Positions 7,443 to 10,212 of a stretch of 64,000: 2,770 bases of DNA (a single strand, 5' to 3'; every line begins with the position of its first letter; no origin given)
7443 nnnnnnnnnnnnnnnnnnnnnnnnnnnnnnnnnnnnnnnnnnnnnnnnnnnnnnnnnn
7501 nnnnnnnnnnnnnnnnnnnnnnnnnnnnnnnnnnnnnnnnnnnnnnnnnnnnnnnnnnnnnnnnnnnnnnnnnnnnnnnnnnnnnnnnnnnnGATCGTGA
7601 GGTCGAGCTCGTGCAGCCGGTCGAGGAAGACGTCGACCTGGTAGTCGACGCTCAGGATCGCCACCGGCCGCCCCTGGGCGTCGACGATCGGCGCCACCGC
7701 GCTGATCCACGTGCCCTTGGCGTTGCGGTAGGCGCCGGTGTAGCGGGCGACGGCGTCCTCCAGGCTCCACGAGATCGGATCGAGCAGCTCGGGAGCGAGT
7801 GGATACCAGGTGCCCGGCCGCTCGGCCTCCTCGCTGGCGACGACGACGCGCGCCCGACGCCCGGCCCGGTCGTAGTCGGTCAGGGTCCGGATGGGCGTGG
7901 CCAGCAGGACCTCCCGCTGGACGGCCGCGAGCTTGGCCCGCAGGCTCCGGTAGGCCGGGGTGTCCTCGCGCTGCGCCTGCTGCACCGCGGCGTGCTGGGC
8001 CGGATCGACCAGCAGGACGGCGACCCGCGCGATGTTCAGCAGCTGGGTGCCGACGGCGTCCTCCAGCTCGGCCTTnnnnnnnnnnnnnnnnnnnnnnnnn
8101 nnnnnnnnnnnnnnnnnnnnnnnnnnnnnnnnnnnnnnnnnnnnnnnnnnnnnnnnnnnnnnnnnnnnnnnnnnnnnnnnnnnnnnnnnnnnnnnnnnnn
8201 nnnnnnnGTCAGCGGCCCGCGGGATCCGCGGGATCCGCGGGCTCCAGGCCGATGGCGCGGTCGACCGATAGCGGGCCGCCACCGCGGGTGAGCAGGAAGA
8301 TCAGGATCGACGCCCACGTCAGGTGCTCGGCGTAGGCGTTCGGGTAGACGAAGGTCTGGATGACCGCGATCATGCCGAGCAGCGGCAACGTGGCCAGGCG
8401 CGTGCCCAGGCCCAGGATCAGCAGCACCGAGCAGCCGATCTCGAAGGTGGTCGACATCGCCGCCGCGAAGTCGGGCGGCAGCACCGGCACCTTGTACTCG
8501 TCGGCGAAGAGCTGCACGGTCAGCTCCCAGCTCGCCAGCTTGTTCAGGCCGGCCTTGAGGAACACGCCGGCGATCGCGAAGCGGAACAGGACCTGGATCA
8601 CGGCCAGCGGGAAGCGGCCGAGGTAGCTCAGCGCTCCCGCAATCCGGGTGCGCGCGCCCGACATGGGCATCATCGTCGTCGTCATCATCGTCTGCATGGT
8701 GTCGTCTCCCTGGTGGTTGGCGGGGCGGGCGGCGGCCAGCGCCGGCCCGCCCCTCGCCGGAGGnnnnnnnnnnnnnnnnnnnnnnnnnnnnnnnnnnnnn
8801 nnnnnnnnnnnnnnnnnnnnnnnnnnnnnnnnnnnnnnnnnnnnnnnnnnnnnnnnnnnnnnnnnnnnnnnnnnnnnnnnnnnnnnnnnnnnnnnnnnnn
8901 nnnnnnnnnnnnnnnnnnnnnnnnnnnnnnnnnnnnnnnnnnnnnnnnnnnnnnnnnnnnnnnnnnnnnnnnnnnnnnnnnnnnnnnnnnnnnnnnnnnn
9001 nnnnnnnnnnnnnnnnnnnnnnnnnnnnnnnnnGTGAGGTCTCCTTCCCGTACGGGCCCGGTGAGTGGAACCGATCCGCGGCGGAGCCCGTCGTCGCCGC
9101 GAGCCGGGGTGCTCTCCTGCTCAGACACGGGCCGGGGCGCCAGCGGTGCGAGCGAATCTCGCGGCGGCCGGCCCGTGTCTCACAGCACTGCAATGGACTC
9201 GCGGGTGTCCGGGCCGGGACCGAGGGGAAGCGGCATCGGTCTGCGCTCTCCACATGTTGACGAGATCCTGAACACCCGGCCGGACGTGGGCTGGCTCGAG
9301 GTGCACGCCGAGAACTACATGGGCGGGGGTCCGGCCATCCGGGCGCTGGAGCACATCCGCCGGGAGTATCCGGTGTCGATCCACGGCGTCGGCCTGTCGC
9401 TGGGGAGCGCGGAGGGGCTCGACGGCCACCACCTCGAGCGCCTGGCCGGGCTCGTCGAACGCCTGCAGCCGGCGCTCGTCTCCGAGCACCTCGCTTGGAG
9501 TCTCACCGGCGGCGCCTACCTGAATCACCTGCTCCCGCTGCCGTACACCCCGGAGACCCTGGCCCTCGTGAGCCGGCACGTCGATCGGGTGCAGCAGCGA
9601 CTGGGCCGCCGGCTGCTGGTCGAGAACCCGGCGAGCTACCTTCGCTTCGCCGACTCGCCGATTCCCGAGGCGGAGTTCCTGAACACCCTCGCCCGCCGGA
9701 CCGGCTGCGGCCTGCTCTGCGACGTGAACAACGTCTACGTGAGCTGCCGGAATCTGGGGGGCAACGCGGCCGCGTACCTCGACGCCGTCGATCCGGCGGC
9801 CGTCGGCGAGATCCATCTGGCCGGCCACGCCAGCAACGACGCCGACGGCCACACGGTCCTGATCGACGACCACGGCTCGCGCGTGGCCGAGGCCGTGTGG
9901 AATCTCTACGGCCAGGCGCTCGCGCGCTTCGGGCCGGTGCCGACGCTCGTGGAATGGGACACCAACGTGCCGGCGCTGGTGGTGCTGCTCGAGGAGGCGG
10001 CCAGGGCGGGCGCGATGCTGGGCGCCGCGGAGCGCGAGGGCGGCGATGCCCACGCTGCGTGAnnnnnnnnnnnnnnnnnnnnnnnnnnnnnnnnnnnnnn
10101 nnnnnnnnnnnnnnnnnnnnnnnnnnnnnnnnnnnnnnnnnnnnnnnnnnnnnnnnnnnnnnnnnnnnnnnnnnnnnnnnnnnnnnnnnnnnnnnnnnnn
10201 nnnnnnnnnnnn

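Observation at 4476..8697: doxX is translationally chained to an adenylate cyclase, a cNMP-binding NDH-2 and a ZAS anti-sigma-like protein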

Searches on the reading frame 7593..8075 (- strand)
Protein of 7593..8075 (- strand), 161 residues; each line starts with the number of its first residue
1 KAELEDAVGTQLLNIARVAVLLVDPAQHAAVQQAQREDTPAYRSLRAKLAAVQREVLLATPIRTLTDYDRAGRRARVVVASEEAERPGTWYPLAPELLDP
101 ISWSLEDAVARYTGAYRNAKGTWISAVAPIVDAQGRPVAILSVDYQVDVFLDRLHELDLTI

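Call 64: predict_structure(alignment_id=A4)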
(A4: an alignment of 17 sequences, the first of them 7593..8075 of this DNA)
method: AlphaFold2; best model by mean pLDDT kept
length: 161 residues; sequences in the alignment: 17
mean_pLDDT: 89.8   pTM: 0.83
mean pLDDT of the five models: 89.8, 89.7, 85.1, 83.4, 66.5
residues with pLDDT >= 90: 96; 70-90: 65; 50-70: 0; < 50: 0
segments of 3 or more residues with pLDDT < 50: none
pLDDT, mean of each block of 10 residues (from residue 1): 83 93 86 83 92 90 95 95 88 95 96 90 94 93 88 79 70
secondary structure, 60 per line:
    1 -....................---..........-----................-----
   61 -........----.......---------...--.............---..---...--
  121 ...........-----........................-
elements in order: H2-21 H25-34 H40-55 E62-69 E74-80 E90-92 H95-107 E116-118 E121-131 E137-146 H147-160

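Call 67: fold_search(model_id=the predicted structure, library=pdb)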
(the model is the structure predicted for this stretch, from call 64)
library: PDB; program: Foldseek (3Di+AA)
matches with E <= 10: 1030; with E <= 0.001: 52
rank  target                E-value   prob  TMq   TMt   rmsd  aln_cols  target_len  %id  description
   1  4jgo_B                1.6e-05  1.00  0.52  0.41   9.3       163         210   14  The crystal structure of sporulation kinase d sensor domain from Bacillus subtilis subsp. (released 2013-05-15)
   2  3by8                  2.0e-05  1.00  0.60  0.70   3.8       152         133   15  Crystal Structure of the E.coli DcuS Sensor Domain (released 2008-08-12)
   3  4jgq_B                2.2e-05  1.00  0.46  0.38   9.9       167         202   14  The crystal structure of sporulation kinase D mutant sensor domain, r131a, from Bacillus subtilis subsp in co-crystall (released 2013-05-15)
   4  3e4o_A                2.4e-05  1.00  0.56  0.38   4.5       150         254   20  Crystal structure of succinate bound state DctB (released 2008-10-21)
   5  4jgq_A                2.7e-05  1.00  0.51  0.42   9.5       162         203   15  The crystal structure of sporulation kinase D mutant sensor domain, r131a, from Bacillus subtilis subsp in co-crystall (released 2013-05-15)
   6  4jgr_B                2.7e-05  1.00  0.46  0.37  13.9       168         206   14  The crystal structure of sporulation kinase D mutant sensor domain, R131A, from Bacillus subtilis subsp at 2.4A resolu (released 2013-05-15)
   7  2j80_B                2.9e-05  1.00  0.52  0.65   4.4       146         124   21  Structure of Citrate-bound Periplasmic Domain of Sensor Histidine Kinase CitA (released 2007-10-23)
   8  8biy_C                3.5e-05  1.00  0.56  0.70   3.9       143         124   16  Citrate-free extracytoplasmic PAS domain mutant R93A of sensor histidine kinase CitA from Geobacillus thermodenitrific (released 2023-11-15)
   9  2j80_A                3.7e-05  1.00  0.55  0.65   4.3       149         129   21  Structure of Citrate-bound Periplasmic Domain of Sensor Histidine Kinase CitA (released 2007-10-23)
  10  4jgr_A                4.2e-05  1.00  0.51  0.42   9.4       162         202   15  The crystal structure of sporulation kinase D mutant sensor domain, R131A, from Bacillus subtilis subsp at 2.4A resolu (released 2013-05-15)
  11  8biy_A                4.7e-05  1.00  0.56  0.70   4.1       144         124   17  Citrate-free extracytoplasmic PAS domain mutant R93A of sensor histidine kinase CitA from Geobacillus thermodenitrific (released 2023-11-15)
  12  8py1_B                4.7e-05  1.00  0.51  0.52   7.6       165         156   13  Sensor domain of Asticcacaulis benevestitus chemoreceptor in complex with formate. (released 2025-02-12)
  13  8py1_A                5.4e-05  1.00  0.52  0.53   7.5       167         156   12  Sensor domain of Asticcacaulis benevestitus chemoreceptor in complex with formate. (released 2025-02-12)
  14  4jgp_B                5.4e-05  1.00  0.52  0.42   9.4       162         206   15  The crystal structure of sporulation kinase D sensor domain from Bacillus subtilis subsp in complex with pyruvate at 2 (released 2013-05-15)
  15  4jgo_A                5.7e-05  1.00  0.46  0.37  10.0       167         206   15  The crystal structure of sporulation kinase d sensor domain from Bacillus subtilis subsp. (released 2013-05-15)
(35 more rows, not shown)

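Call 79: search_protein_families(library=pfam, proteins=[window:7593-8075:-], max_evalue=10)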
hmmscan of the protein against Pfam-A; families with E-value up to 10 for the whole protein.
window:7593-8075:- (161 aa): 2 families
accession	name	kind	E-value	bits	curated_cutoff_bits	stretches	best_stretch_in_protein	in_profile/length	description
PF02743.24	dCache_1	-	0.013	15.5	45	1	89-159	99-164/240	Cache domain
PF17203.10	sCache_3_2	-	0.038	14.5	28.4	1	67-156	58-137/140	Single cache domain 3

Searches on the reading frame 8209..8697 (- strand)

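Call 8: search_protein_families(library=pfam, proteins=[window:8209-8697:-], max_evalue=0.01)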
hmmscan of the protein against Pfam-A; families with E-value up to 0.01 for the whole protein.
window:8209-8697:- (162 aa): 2 families
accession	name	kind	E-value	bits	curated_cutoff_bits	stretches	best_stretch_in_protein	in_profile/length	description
PF07681.17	DoxX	-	3.2e-16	60.2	23.6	1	36-118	3-84/85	DoxX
PF07291.16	MauE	-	1e-05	26.3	27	1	34-113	4-83/128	Methylamine utilisation protein MauE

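Call 9: search_protein_families(library=ncbifam, proteins=[window:8209-8697:-], max_evalue=0.01)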
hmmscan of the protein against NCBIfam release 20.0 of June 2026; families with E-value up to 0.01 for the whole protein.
window:8209-8697:- (162 aa): 1 family
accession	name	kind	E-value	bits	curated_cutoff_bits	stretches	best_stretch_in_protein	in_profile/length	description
NF050144.1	matur_HvfX_fam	equivalog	5.9e-14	52.6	80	1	35-117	4-87/165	HvfX family Cu-binding RiPP maturation protein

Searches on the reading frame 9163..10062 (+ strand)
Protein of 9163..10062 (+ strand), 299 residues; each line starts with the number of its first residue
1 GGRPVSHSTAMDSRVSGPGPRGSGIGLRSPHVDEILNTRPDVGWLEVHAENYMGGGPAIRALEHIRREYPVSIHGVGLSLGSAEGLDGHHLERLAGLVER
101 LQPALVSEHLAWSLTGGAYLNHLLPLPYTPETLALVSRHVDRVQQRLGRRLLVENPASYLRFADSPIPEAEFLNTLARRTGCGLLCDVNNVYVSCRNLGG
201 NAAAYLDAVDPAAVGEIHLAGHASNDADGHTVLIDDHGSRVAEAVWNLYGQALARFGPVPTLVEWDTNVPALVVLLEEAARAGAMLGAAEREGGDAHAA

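Call 8: search_protein_families(library=pfam, proteins=[window:9163-10062:+], max_evalue=0.01)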
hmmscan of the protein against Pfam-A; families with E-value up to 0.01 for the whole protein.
window:9163-10062:+ (299 aa): 1 family
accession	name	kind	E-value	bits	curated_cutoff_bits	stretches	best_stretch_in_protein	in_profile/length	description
PF05114.20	MbnB_TglH_ChrH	-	7.6e-102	340.5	25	1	23-285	2-261/263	RiPP precursor modification enzyme MbnB/TglH/ChrH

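Call 9: search_protein_families(library=ncbifam, proteins=[window:9163-10062:+], max_evalue=0.01)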
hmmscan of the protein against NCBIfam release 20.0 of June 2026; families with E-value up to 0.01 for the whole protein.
window:9163-10062:+ (299 aa): 5 families
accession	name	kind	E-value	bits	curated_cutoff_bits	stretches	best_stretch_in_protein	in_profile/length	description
NF050167.1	MNIO_BufB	equivalog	3.6e-113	377.2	310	1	24-282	2-261/262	MNIO family bufferin maturase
NF003818.2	PRK05409.1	equivalog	1.5e-60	205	360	1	23-281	2-259/264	HvfB family MNIO-type RiPP peptide maturase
NF050151.1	RiPP_MNIO_ApyH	equivalog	3.1e-18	65.9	400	1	29-288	18-282/283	multinuclear non-heme iron-dependent oxidative enzyme ApyH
TIGR04159.2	methbact_MbnB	equivalog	5.8e-17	62.1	325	1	92-246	71-218/261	methanobactin biosynthesis protein MbnB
NF050165.1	MNIO_ChrH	equivalog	4.9e-07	29.1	600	1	74-254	62-245/363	MNIO family chryseobactin maturase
